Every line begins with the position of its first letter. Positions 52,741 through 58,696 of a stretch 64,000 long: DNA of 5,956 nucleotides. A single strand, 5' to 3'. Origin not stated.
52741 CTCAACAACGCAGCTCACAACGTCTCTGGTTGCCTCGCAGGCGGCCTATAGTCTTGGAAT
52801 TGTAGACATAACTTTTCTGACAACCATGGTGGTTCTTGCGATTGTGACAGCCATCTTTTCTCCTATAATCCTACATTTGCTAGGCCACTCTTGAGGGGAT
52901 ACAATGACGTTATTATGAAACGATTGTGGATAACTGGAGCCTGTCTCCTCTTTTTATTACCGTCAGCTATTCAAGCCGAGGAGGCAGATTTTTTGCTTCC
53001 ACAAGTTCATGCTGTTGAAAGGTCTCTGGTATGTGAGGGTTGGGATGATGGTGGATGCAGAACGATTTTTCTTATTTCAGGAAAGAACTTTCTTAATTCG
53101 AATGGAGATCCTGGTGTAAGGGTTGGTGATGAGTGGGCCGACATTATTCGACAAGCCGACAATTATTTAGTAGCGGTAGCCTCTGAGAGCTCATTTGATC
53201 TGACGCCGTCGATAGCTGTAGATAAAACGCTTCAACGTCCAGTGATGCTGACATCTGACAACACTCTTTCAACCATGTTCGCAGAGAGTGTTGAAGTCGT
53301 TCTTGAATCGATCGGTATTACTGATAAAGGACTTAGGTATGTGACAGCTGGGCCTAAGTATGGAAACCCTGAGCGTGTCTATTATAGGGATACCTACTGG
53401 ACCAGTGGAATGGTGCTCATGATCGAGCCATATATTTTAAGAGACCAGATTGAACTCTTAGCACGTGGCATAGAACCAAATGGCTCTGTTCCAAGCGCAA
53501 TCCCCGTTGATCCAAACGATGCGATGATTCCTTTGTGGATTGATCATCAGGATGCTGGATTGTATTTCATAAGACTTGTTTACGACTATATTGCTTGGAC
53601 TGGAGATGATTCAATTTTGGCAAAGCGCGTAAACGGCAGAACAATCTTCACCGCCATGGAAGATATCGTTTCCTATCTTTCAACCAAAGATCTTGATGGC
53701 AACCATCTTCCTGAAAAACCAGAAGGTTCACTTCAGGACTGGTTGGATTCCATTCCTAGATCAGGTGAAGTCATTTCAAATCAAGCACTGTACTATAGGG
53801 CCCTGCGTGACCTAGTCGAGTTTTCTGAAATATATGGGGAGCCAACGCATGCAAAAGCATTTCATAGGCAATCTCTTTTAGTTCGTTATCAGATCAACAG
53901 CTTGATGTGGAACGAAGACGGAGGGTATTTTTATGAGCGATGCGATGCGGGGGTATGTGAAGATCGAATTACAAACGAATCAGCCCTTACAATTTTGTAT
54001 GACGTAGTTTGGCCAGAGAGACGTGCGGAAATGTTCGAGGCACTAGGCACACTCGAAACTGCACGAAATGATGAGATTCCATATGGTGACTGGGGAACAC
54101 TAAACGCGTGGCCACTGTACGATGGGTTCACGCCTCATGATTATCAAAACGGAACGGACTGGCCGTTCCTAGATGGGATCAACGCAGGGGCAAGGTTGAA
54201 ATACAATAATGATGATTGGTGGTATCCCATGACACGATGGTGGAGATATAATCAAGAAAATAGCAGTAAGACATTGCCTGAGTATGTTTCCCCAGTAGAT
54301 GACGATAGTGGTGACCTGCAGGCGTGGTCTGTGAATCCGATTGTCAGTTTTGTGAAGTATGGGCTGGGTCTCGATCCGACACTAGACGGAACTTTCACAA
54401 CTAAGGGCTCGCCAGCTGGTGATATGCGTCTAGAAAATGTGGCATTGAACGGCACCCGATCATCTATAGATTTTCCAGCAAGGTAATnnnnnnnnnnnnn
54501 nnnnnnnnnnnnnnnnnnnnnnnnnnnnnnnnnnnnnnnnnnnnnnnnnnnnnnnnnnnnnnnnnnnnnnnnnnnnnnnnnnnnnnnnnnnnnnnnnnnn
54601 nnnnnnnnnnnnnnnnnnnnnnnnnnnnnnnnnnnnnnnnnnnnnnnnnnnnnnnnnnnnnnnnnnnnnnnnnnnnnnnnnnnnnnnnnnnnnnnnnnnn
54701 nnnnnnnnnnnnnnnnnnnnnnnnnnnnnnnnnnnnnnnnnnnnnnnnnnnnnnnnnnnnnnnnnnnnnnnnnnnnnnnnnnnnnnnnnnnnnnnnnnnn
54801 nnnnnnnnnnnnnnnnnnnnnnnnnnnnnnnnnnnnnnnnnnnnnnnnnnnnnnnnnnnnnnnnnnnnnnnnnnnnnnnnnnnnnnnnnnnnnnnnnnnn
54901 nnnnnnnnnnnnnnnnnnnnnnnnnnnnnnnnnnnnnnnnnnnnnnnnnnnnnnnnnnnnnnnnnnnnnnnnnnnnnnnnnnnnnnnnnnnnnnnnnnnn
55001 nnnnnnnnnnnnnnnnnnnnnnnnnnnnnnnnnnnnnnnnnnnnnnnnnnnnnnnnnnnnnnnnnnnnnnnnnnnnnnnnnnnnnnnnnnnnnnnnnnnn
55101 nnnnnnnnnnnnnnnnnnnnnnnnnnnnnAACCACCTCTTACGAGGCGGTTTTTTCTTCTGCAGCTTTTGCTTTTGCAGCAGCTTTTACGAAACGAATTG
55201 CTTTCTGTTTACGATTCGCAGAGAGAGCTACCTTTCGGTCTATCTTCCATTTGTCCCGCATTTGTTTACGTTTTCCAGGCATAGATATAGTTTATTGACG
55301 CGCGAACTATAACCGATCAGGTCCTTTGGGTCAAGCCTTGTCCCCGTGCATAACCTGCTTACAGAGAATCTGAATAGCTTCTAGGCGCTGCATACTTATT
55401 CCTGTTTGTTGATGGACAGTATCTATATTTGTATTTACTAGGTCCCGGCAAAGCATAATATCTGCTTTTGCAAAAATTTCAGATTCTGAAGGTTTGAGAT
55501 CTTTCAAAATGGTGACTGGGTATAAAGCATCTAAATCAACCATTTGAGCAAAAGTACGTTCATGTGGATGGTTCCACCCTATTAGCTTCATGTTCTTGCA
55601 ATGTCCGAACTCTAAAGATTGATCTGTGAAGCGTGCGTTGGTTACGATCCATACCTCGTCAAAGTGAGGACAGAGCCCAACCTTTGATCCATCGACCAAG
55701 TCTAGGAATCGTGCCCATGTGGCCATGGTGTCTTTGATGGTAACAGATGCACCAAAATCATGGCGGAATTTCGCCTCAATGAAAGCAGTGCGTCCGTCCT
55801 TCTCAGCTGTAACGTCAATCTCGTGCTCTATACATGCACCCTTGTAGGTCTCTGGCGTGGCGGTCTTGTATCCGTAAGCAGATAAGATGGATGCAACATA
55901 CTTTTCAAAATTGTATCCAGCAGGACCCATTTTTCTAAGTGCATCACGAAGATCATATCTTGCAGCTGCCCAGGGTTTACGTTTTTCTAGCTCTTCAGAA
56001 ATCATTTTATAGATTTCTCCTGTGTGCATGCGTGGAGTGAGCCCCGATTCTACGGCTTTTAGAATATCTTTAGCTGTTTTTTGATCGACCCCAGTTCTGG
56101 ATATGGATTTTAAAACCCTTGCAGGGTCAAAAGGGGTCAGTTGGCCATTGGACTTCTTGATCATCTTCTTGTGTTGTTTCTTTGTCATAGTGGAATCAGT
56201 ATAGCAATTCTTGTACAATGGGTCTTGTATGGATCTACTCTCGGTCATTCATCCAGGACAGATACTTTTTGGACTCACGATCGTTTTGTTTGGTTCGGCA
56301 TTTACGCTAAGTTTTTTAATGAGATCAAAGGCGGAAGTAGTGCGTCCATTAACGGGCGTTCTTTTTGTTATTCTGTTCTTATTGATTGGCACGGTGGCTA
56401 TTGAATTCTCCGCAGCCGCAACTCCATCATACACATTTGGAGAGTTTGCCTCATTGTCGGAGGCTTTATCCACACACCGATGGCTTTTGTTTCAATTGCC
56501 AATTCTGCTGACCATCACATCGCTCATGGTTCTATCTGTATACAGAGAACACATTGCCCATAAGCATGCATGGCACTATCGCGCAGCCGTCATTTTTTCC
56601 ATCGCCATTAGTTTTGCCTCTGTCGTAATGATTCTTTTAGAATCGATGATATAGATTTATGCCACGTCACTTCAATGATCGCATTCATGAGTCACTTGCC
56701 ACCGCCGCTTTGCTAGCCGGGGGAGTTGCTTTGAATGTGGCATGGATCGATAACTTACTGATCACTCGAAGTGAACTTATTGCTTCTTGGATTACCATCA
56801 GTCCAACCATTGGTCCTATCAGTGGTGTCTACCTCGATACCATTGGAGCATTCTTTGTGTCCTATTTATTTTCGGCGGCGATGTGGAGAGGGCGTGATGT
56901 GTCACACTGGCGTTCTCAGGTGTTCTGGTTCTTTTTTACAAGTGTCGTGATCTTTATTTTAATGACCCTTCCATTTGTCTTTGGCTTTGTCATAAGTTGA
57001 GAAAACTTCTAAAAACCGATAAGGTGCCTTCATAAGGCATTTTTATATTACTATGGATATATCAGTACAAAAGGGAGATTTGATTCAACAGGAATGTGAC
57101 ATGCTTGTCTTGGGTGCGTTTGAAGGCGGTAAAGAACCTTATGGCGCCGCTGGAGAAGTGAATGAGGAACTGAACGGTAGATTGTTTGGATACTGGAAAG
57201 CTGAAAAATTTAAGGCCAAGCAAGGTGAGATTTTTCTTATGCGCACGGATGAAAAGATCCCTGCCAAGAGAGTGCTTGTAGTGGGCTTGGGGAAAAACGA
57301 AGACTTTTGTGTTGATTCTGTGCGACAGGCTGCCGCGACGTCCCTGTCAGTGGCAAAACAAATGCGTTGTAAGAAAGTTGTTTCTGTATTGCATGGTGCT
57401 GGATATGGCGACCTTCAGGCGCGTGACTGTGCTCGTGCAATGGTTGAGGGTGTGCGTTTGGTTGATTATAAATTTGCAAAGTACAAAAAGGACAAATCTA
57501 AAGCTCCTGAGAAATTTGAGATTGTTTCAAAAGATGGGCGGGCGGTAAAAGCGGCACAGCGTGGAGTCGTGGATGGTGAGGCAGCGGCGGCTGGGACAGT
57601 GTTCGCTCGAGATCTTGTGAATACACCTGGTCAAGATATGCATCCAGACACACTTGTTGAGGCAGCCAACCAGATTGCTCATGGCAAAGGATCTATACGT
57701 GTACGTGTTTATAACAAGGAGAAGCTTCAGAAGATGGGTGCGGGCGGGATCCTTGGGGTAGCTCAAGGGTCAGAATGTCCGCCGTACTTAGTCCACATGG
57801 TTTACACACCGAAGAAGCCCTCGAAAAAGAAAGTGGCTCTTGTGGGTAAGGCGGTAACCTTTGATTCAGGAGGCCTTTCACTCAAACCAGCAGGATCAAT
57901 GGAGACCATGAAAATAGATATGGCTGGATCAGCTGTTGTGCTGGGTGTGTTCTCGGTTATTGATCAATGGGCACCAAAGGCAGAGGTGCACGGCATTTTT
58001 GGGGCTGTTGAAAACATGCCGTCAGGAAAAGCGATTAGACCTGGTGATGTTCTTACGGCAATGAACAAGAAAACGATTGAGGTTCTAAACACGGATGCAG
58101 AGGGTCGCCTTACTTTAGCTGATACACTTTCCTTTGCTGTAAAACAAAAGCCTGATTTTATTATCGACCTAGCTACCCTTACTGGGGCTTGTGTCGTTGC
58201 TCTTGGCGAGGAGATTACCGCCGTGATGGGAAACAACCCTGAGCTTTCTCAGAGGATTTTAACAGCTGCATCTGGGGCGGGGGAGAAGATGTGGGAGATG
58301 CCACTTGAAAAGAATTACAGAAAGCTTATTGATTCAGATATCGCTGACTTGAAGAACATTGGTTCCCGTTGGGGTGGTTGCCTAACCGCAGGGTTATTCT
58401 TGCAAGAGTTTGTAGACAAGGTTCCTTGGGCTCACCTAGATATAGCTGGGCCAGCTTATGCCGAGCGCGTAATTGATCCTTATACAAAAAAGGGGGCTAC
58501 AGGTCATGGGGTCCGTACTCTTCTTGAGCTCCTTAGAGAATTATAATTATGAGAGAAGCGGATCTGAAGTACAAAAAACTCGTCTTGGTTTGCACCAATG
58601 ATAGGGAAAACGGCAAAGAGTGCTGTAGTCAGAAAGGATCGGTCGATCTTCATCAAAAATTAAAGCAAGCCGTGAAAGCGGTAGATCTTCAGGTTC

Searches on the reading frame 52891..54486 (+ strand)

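Call 75: search_protein_families(library=pfam, proteins=[window:52891-54486:+], max_evalue=0.0001)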
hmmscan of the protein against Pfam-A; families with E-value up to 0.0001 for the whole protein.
window:52891-54486:+ (531 aa): 2 families
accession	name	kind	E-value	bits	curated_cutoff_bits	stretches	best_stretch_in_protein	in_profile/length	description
PF06202.20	GDE_C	-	3.8e-09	36.4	21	1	219-484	79-365/367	Amylo-alpha-1,6-glucosidase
PF17389.8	Bac_rhamnosid6H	-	7.6e-08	32.4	24.5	1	187-403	69-268/339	Bacterial alpha-L-rhamnosidase 6 hairpin glycosidase domain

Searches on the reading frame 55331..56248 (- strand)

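Call 75: search_protein_families(library=pfam, proteins=[window:55331-56248:-], max_evalue=0.0001)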
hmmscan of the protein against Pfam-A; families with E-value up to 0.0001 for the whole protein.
window:55331-56248:- (305 aa): 3 families
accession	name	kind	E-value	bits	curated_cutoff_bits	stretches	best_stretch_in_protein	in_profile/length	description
PF22357.2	AF1548-like_C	-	4.7e-08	33.4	23.9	1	243-292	1-48/56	AF1548-like, C-terminal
PF03477.21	ATP-cone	-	2.5e-06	28.4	25.8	1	29-98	2-79/88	ATP cone domain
PF04471.18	Mrr_cat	-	5e-06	27.1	21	1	111-223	6-106/115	Restriction endonuclease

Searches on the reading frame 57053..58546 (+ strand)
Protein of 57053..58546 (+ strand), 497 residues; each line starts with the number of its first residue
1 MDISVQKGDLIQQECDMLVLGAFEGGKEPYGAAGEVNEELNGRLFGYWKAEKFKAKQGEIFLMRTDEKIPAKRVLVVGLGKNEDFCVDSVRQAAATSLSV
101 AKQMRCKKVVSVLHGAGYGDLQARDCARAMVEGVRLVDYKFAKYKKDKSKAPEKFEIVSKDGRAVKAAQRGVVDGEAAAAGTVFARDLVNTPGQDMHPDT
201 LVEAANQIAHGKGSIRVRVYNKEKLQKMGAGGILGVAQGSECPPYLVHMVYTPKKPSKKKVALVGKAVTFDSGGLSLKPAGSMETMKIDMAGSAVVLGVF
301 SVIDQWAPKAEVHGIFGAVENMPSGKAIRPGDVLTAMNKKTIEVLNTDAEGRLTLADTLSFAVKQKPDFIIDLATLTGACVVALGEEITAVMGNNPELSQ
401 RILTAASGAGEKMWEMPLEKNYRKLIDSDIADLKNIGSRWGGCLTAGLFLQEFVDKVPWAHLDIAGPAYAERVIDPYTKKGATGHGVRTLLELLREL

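Call 75: search_protein_families(library=pfam, proteins=[window:57053-58546:+], max_evalue=0.0001)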
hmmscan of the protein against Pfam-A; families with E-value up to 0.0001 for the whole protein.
window:57053-58546:+ (497 aa): 2 families
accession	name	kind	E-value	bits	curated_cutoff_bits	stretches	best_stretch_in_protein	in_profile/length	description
PF00883.26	Peptidase_M17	-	3.5e-123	411.3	25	1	184-490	2-309/310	Cytosol aminopeptidase family, catalytic domain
PF02789.23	Peptidase_M17_N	-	2e-24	86.4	23.4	1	19-148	1-129/129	Cytosol aminopeptidase family, N-terminal domain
